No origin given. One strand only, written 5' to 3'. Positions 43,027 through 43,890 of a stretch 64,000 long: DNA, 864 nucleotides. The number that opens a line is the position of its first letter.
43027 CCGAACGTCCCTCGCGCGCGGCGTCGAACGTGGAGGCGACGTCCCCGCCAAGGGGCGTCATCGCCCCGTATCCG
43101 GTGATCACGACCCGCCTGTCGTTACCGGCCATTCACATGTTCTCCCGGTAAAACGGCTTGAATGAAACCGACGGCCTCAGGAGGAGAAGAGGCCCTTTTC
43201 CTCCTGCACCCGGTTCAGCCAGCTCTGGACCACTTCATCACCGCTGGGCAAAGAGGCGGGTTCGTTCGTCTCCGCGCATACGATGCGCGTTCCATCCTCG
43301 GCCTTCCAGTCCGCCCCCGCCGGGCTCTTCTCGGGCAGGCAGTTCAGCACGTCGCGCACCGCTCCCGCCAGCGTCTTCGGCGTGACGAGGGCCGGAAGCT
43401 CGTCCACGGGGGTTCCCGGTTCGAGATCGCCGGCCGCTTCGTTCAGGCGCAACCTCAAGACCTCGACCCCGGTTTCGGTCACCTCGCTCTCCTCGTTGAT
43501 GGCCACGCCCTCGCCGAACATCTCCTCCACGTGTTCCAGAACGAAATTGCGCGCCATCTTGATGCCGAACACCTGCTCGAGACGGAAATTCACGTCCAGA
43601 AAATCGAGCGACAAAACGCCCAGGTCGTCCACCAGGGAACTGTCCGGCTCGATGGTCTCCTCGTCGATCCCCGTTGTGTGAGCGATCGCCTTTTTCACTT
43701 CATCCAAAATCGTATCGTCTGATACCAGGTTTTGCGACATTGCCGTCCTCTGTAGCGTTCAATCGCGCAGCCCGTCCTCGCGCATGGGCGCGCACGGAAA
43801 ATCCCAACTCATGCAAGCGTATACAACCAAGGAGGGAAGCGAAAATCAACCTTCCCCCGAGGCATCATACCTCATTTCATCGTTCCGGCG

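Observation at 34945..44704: Eleven-gene type II FAS/PKS-like operon ending in an LpxL-family acyltransferase: aryl-polyene/xanthomonadin-like machinery without starter or export genes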

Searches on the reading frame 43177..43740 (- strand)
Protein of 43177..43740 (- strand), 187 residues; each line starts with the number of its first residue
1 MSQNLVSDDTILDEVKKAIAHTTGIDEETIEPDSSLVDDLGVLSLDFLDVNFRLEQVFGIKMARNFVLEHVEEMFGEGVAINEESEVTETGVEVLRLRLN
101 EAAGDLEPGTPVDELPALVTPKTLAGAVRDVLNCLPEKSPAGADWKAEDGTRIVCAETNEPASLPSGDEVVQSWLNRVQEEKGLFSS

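Call 6: search_protein_families(library=pfam, proteins=[window:43177-43740:-], max_evalue=0.01)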
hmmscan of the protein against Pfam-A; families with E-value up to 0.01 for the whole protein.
window:43177-43740:- (187 aa): 1 family
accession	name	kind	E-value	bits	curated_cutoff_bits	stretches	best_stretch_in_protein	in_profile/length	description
PF00550.31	PP-binding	-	2e-07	31.6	20.8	1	14-70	2-57/67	Phosphopantetheine attachment site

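Call 7: search_protein_families(library=ncbifam, proteins=[window:43177-43740:-], max_evalue=0.01)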
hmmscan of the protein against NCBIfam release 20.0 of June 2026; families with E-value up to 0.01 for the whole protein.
window:43177-43740:- (187 aa): 12 families
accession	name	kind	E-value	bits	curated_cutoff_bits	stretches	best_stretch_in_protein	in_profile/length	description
NF005079.0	PRK06508.1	equivalog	9.7e-14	51.5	83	1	11-71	4-64/93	acyl carrier protein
NF002148.0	PRK00982.1-2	subfamily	6.5e-10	38.7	71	1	9-63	3-57/79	acyl carrier protein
TIGR00517.1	acyl_carrier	equivalog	1.2e-08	34.8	70.45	1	9-64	2-57/77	acyl carrier protein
NF002149.0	PRK00982.1-3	equivalog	2.3e-08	33.9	106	1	10-62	3-55/78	acyl carrier protein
NF002147.0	PRK00982.1-1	equivalog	7.8e-08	32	84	1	6-63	3-60/83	acyl carrier protein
NF006031.0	PRK08172.1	equivalog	1.3e-07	32.1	76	1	13-65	7-59/82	acyl carrier protein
NF002150.0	PRK00982.1-4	subfamily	2.4e-07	30.9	66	1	8-65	3-60/80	acyl carrier protein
NF003757.0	PRK05350.1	equivalog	1.7e-06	28.1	65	1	7-63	3-59/83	acyl carrier protein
NF002151.0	PRK00982.1-5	equivalog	1.8e-06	27.9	92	1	11-63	4-56/78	acyl carrier protein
NF040636.1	AcpM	exception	4.6e-06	26.6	146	1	8-63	3-58/93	meromycolate extension acyl carrier protein AcpM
NF058660.1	cispen_ACP_AmcB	equivalog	0.0005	20.2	80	1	25-63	18-56/80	cispentacin biosynthesis acyl carrier protein AmcB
NF037940.1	PKS_MbtD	equivalog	0.0041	15.2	1150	1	6-63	901-958/978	mycobactin polyketide synthase MbtD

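Call 13: find_homologous_proteins(query=window:43177-43740:-)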
Query window:43177-43740:- (187 aa): 126 proteins with E <= 0.001 among 394 candidates; the best 120 are listed.
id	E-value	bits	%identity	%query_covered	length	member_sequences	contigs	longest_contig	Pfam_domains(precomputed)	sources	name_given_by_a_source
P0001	1.9e-112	391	97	100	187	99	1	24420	PF00550.32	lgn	-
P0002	1.1e-108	379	94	100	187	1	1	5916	PF00550.32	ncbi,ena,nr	ncbi:MAG: phosphopantetheine-binding protein [Nitrospinae bacterium]|nr:phosphopantetheine-binding p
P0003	1.3e-103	362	90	100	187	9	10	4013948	PF00550.32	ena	-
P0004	7.4e-103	360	89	100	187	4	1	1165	PF00550.32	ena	-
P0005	2.8e-102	358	89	100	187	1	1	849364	PF00550.32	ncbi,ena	-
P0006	1.2e-101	356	88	100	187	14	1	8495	PF00550.32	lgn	-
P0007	1.7e-100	352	87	100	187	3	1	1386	PF00550.32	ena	-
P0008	4.3e-94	331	82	99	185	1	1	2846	PF00550.32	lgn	-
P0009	2.0e-93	329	83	99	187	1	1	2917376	PF00550.32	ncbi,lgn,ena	-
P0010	4.5e-89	315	76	99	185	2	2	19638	PF00550.32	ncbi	-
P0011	9.0e-89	314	76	99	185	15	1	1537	PF00550.32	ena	-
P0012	1.2e-88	314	77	99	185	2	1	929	PF00550.32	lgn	-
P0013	3.1e-88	312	76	99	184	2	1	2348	PF00550.32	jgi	jgi:acyl carrier protein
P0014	3.4e-87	309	75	99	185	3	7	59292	PF00550.32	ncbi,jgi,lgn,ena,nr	ncbi:MAG: hypothetical protein A3J27_09510 [Candidatus Tectomicrobia bacterium RIFCSPLOWO2_12_FULL_6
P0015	5.9e-87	308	75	99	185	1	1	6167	PF00550.32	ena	-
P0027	4.8e-83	295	73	97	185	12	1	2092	PF00550.32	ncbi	-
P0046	9.3e-56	206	52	99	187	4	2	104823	PF00550.32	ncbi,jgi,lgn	-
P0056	4.5e-54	201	49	99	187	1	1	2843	PF00550.32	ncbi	-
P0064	2.2e-53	199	51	99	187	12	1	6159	PF00550.32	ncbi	-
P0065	2.2e-53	199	51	99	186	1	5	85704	PF00550.32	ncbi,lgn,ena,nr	ncbi:MAG: hypothetical protein ISR96_04725 [Nitrospira sp.]|nr:hypothetical protein [bacterium] MBL7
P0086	9.5e-51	190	49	99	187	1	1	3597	PF00550.32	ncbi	-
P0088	2.7e-50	189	51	99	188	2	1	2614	PF00550.32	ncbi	-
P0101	1.1e-41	161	42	100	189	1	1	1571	PF00550.32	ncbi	-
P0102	2.9e-41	159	45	98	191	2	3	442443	PF00550.32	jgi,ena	jgi:acyl carrier protein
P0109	4.7e-40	155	42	99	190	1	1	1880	-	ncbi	-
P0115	6.5e-39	152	42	99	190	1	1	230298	-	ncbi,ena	-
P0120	4.5e-36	142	42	99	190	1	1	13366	PF00550.32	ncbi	-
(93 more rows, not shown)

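Call 16: find_encoding_contigs(protein=P0102, flank=10000, max_places=2)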
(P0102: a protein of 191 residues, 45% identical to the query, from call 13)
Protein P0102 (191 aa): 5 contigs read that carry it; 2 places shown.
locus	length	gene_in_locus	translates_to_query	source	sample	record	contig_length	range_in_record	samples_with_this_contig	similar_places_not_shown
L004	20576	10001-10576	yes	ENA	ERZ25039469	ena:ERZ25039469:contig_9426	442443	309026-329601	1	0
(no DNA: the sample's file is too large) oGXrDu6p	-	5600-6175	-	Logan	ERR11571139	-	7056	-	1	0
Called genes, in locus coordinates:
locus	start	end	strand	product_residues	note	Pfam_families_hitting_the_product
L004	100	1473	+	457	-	-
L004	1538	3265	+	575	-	PF00664:ABC_membrane, PF00005:ABC_tran, PF13401:AAA_22 (faint)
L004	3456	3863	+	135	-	-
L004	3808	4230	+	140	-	PF14378:PAP2_3, PF01569:PAP2 (weak)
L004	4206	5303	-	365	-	PF13439:Glyco_transf_4 (faint), PF00534:Glycos_transf_1, PF13692:Glyco_trans_1_4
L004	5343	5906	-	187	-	PF04116:FA_hydroxylase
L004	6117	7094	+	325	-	PF01073:3Beta_HSD, PF01370:Epimerase, PF04321:RmlD_sub_bind, PF05368:NmrA (weak), PF13460:NAD_binding_10, PF16363:GDP_Man_Dehyd (faint), PF07993:NAD_binding_4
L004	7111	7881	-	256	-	-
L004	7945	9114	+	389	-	PF13480:Acetyltransf_6 (faint), PF00583:Acetyltransf_1 (weak)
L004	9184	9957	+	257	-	PF00106:adh_short, PF08659:KR, PF13561:adh_short_C2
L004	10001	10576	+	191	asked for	PF00550:PP-binding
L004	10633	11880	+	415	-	PF00109:ketoacyl-synt, PF02801:Ketoacyl-synt_C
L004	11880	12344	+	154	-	PF07977:FabA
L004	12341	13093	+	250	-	PF00106:adh_short, PF08659:KR, PF13561:adh_short_C2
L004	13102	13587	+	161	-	PF07977:FabA, PF22818:ApeI-like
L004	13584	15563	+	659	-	PF00109:ketoacyl-synt, PF02801:Ketoacyl-synt_C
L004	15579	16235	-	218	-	PF08534:Redoxin, PF00578:AhpC-TSA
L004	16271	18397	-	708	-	PF11412:DsbD_N, PF13899:Thioredoxin_7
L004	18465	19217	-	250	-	PF00106:adh_short, PF08659:KR, PF13561:adh_short_C2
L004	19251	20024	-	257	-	PF01255:Prenyltransf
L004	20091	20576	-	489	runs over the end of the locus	PF18998:Flg_new_2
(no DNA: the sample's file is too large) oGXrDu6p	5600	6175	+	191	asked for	PF00550:PP-binding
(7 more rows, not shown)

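Call 17: find_encoding_contigs(protein=P0065, flank=10000, max_places=2)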
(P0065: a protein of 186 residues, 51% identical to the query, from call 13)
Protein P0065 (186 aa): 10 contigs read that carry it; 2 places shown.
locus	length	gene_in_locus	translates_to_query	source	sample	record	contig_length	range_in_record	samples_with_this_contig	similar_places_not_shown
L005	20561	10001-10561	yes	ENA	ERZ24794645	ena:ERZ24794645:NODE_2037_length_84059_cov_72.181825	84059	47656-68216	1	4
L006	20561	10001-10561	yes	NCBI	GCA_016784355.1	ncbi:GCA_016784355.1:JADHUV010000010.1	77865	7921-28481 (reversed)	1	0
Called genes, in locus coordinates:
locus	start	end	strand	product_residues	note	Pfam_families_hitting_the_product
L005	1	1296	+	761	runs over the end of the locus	PF07244:POTRA, PF08478:POTRA_1 (faint), PF08479:POTRA_2 (faint), PF25282:POTRA1_3_Toc75 (faint), PF07244:POTRA, PF01103:Omp85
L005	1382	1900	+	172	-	PF03938:OmpH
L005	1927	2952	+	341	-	PF04613:LpxD, PF25084:LbH_EIF2B, PF25087:GMPPB_C, PF00132:Hexapep, PF14602:Hexapep_2 (faint), PF00132:Hexapep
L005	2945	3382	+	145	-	PF22817:ApeP-like, PF07977:FabA, PF22818:ApeI-like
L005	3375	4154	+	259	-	PF25084:LbH_EIF2B (faint), PF25087:GMPPB_C (weak), PF00132:Hexapep, PF13720:Acetyltransf_11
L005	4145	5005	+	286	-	PF17930:LpxI_N, PF06230:LpxI_C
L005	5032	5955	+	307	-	PF01408:GFO_IDH_MocA, PF22725:GFO_IDH_MocA_C3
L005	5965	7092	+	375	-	PF00155:Aminotran_1_2 (weak), PF01041:DegT_DnrJ_EryC1, PF00266:Aminotran_5 (weak), PF01053:Cys_Met_Meta_PP (weak)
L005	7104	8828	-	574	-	PF01464:SLT, PF01476:LysM, PF23473:LysM3_LYK4_5 (faint), PF01476:LysM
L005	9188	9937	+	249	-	PF00106:adh_short, PF01370:Epimerase (faint), PF08659:KR, PF13561:adh_short_C2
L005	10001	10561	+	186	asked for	PF00550:PP-binding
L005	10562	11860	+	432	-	PF00109:ketoacyl-synt, PF00108:Thiolase_N (faint), PF02801:Ketoacyl-synt_C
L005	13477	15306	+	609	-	PF02310:B12-binding, PF04055:Radical_SAM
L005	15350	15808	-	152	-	PF01035:DNA_binding_1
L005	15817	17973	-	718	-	PF13328:HD_4, PF01966:HD, PF04607:RelA_SpoT, PF02824:TGS, PF19296:RelA_AH, PF28438:RelA_RIS, PF01842:ACT, PF13291:ACT_4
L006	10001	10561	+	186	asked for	PF00550:PP-binding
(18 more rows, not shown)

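Call 19: find_related_loci(query=A2, collection=genome_contigs, flank=10000)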
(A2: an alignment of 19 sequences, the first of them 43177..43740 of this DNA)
Query A2 (187 aa) in genome_contigs; peptide patterns used: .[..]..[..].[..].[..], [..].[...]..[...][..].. (x = any residue, [..] = any of these).
434 stretches matched a pattern; 221 encode a relative of the query (tblastn E <= 1e-3); the best 80 are kept; 80 distinct loci.
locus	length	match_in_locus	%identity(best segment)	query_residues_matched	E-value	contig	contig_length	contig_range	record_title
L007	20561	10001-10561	97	1-187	1e-118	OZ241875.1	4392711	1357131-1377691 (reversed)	MAG: bacterium isolate fde39c58-18aa-4d93-bb40-cd1cf9ece30f genome assembly, chromosome: 1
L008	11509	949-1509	97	1-187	2e-118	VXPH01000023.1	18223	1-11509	MAG: Nitrospinota bacterium isolate SB0662_bin_51 NODE_2791_length_18223_cov_28.777686, whole genome shotgun sequence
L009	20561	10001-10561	96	1-187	7e-118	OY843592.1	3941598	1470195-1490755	MAG: bacterium isolate 70215dce-3925-452b-89ef-f300e4ed0d2f genome assembly, chromosome: 1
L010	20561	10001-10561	95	1-187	6e-117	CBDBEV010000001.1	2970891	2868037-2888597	MAG: bacterium isolate 138114a6-c459-4528-9bbc-32813c999549 genome assembly, contig: contig_1, whole genome shotgun sequ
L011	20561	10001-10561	95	1-187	2e-116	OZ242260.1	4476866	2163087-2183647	MAG: bacterium isolate ae33526c-e769-4de9-a2b0-9dbe0155474d genome assembly, chromosome: 1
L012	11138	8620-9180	95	1-187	2e-116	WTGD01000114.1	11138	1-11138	MAG: Nitrospinota bacterium isolate CO36386bin_35 NODE_2464_length_11138_cov_7.355951, whole genome shotgun sequence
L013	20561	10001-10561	94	1-187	5e-116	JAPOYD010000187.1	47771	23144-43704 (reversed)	MAG: Nitrospinota bacterium isolate COS4_bin_23 NODE_735_length_47771_cov_8.27391, whole genome shotgun sequence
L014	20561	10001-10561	95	1-187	3e-116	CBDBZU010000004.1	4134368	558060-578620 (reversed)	MAG: bacterium isolate 14075d2c-179b-4e0f-9294-86ba791e4164 genome assembly, contig: contig_4, whole genome shotgun sequ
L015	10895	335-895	94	1-187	5e-116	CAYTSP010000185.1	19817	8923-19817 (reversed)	MAG TPA_asm: uncultured Nitrospinaceae bacterium isolate SRP338948_co1_160 genome assembly, contig: k141_429349, whole g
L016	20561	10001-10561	94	1-187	9e-116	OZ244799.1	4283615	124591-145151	MAG: bacterium isolate fda9cd22-9c8c-44c4-8321-deb2e702e096 genome assembly, chromosome: 1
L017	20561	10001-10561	94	1-187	7e-116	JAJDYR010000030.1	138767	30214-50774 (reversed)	MAG: bacterium isolate jk18x34bins.43 k141_512588, whole genome shotgun sequence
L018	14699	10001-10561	93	1-187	8e-115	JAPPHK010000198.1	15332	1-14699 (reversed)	MAG: Nitrospinota bacterium isolate RHO1_bin_79 NODE_5639_length_15332_cov_10.104143, whole genome shotgun sequence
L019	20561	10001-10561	93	1-187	2e-113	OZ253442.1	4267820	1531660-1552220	MAG: bacterium isolate e26f613c-7608-46b1-ae07-a2f8df169297 genome assembly, chromosome: 1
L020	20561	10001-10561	91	1-187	8e-112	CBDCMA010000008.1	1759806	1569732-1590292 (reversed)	MAG: bacterium isolate 6263ad5f-5925-4d78-8ae4-828cafc75c34 genome assembly, contig: contig_8, whole genome shotgun sequ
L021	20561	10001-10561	90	1-187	1e-110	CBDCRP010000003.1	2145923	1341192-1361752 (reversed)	MAG: bacterium isolate c343b5c3-9596-4089-b975-978780b2b10b genome assembly, contig: contig_3, whole genome shotgun sequ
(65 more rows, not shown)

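Call 32: search_protein_families(library=ncbifam, proteins=[window:43177-43740:-], max_evalue=0.01)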
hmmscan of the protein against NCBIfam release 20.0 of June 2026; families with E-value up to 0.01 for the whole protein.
window:43177-43740:- (187 aa): 12 families
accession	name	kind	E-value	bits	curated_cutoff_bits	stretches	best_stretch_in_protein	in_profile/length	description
NF005079.0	PRK06508.1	equivalog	9.7e-14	51.5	83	1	11-71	4-64/93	acyl carrier protein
NF002148.0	PRK00982.1-2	subfamily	6.5e-10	38.7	71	1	9-63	3-57/79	acyl carrier protein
TIGR00517.1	acyl_carrier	equivalog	1.2e-08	34.8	70.45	1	9-64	2-57/77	acyl carrier protein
NF002149.0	PRK00982.1-3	equivalog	2.3e-08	33.9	106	1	10-62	3-55/78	acyl carrier protein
NF002147.0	PRK00982.1-1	equivalog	7.8e-08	32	84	1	6-63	3-60/83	acyl carrier protein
NF006031.0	PRK08172.1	equivalog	1.3e-07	32.1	76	1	13-65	7-59/82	acyl carrier protein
NF002150.0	PRK00982.1-4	subfamily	2.4e-07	30.9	66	1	8-65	3-60/80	acyl carrier protein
NF003757.0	PRK05350.1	equivalog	1.7e-06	28.1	65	1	7-63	3-59/83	acyl carrier protein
NF002151.0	PRK00982.1-5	equivalog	1.8e-06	27.9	92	1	11-63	4-56/78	acyl carrier protein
NF040636.1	AcpM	exception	4.6e-06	26.6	146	1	8-63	3-58/93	meromycolate extension acyl carrier protein AcpM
NF058660.1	cispen_ACP_AmcB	equivalog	0.0005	20.2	80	1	25-63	18-56/80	cispentacin biosynthesis acyl carrier protein AmcB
NF037940.1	PKS_MbtD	equivalog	0.0041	15.2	1150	1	6-63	901-958/978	mycobactin polyketide synthase MbtD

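Call 33: search_solved_structures(query=window:43177-43740:-, max_evalue=1, show_alignments=2)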
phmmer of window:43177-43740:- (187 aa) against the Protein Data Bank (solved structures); distinct sequences matched with E-value up to 1: 91 (the best 60 are shown).
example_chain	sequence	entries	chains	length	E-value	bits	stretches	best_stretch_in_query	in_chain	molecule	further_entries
2kw2_A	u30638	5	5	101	1.2e-10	44.8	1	12-65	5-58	Specialized acyl carrier protein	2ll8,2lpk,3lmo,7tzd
8f5i_A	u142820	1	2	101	2.6e-09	40.4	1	12-63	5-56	Specialized acyl carrier protein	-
6lvt_A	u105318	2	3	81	1.3e-06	31.6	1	7-63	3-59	Acyl carrier protein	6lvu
2ehs_A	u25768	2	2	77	5.7e-06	29.5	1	13-63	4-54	Acyl carrier protein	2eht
2l0q_A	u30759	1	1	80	3.5e-05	26.9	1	11-61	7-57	Acyl carrier protein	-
2qnw_A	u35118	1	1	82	4.9e-05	26.4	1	8-62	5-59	Acyl carrier protein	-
7pdi_A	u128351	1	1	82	5e-05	26.4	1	8-61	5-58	Acyl carrier protein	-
1klp_A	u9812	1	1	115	0.00013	25.1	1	7-66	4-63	MEROMYCOLATE EXTENSION ACYL CARRIER PROTEIN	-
2n57_A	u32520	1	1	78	0.00014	24.9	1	12-63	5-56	Acyl carrier protein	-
6sga_Fc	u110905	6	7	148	0.00025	24.1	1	3-61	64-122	mt-SAF32 | Acyl carrier protein | mt-ACP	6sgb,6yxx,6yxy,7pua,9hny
8jfn_B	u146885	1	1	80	0.00026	24.1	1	11-63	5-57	Acyl carrier protein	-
4dxe_H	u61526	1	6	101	0.00031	23.9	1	12-63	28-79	Acyl carrier protein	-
3gzl_A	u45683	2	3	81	0.00032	23.8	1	11-64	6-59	Acyl carrier protein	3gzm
6n3p_G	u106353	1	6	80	0.00033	23.8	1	9-61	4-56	Acyl carrier protein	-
8jfg_G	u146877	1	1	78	0.00034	23.7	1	11-63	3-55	Acyl carrier protein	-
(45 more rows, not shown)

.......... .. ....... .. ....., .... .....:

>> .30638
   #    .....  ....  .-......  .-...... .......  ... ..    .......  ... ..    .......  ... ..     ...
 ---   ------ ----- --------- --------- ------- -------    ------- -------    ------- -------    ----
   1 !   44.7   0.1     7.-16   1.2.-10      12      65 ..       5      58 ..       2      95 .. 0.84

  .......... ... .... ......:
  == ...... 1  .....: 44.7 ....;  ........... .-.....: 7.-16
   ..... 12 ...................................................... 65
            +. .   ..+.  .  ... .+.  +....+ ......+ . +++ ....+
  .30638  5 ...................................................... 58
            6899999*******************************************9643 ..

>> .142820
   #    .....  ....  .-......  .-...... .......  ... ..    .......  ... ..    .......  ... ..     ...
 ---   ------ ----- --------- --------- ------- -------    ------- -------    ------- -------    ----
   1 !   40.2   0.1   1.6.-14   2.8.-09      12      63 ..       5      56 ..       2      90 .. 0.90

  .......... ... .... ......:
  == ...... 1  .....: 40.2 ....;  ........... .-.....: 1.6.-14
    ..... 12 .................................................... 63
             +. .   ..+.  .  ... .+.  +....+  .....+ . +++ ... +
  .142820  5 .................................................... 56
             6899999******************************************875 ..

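Call 47: predict_structure(alignment_id=A3)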
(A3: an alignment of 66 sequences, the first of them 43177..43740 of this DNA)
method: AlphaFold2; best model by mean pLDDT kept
length: 187 residues; sequences in the alignment: 66
mean_pLDDT: 90.3   pTM: 0.86
mean pLDDT of the five models: 90.3, 90.3, 90.0, 88.9, 82.9
residues with pLDDT >= 90: 134; 70-90: 48; 50-70: 4; < 50: 1
segments of 3 or more residues with pLDDT < 50: none
pLDDT, mean of each block of 10 residues (from residue 1): 81 96 91 88 84 95 90 93 94 90 85 88 93 92 91 93 94 94 81
secondary structure, 60 per line:
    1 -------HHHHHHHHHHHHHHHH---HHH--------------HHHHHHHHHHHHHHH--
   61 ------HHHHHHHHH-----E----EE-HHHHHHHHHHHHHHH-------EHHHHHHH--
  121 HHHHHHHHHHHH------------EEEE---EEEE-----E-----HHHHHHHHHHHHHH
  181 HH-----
elements in order: H8-23 H44-58 H67-75 H89-103 H112-118 H121-132 E145-148 E152-155 H167-182

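Call 49: fold_search(model_id=the predicted structure, library=pdb)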
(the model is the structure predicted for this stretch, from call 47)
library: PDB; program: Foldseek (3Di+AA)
matches with E <= 10: 339; with E <= 0.001: 0
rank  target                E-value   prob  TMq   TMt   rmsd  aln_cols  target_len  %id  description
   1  3lmo                  1.5e-03  1.00  0.35  0.65   5.6       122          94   27  Crystal Structure of specialized acyl carrier protein (RPA2022) from Rhodopseudomonas palustris, Northeast Structural Ge (released 2010-02-16)
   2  2kw2_MODEL_1_A        1.8e-03  1.00  0.34  0.60   6.7       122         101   26  Solution NMR of the specialized acyl carrier protein (RPA2022) from Rhodopseudomonas palustris, Northeast Stru (released 2010-04-21)
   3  3ejb_C                7.9e-03  1.00  0.29  0.66   4.0        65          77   32  Crystal Structure of P450BioI in complex with tetradecanoic acid ligated Acyl Carrier Protein (released 2008-10-07)
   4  3eje_E                8.3e-03  1.00  0.28  0.67   1.1        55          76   34  Crystal Structure of P450BioI in complex with octadec-9Z-enoic acid ligated Acyl Carrier Protein (released 2008-10-07)
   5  8f5i_A                8.8e-03  1.00  0.34  0.64   6.6       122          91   24  SARS-CoV-2 S2 helix epitope scaffold bound by antibody DH1057.1 (released 2023-10-11)
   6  6lvu_A                9.9e-03  1.00  0.30  0.68   1.2        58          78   36  Crystal structure of apo acyl carrier protein from Thermotoga maritima (released 2020-04-22)
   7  3eje_G                1.2e-02  1.00  0.29  0.68   4.0        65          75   32  Crystal Structure of P450BioI in complex with octadec-9Z-enoic acid ligated Acyl Carrier Protein (released 2008-10-07)
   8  4etw_B                1.2e-02  1.00  0.29  0.68   4.2        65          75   32  Structure of the Enzyme-ACP Substrate Gatekeeper Complex Required for Biotin Synthesis (released 2012-10-17)
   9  6n3p_I                1.7e-02  1.00  0.28  0.66   4.2        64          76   31  Crosslinked AcpP=FabZ complex from E. coli Type II FAS (released 2019-03-13)
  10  3gzm_A                1.7e-02  1.00  0.30  0.67   5.2        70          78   24  Crystal Structure of holo PfACP Reduced Monomer (released 2009-04-21)
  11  1x3o                  2.1e-02  1.00  0.30  0.67   1.1        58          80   28  Crystal structure of the acyl carrier protein from thermus thermophilus HB8 (released 2006-05-16)
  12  3gzl                  2.1e-02  1.00  0.27  0.60   1.2        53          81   30  Crystal Structure of holo PfACP Disulfide-Linked Dimer (released 2009-04-21)
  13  2eht                  2.1e-02  1.00  0.27  0.62   1.5        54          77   35  Crystal structure of acyl carrier protein from Aquifex aeolicus (form 2) (released 2007-09-11)
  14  2qnw                  2.1e-02  1.00  0.29  0.63   1.6        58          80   31  Toxoplasma gondii apicoplast-targeted acyl carrier protein (released 2007-07-31)
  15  7e1s_B                2.6e-02  1.00  0.26  0.63   1.3        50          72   32  Crystal structure of dehydrogenase/isomerase FabX from Helicobacter pylori in complex with octanoyl-ACP (released 2021-12-01)
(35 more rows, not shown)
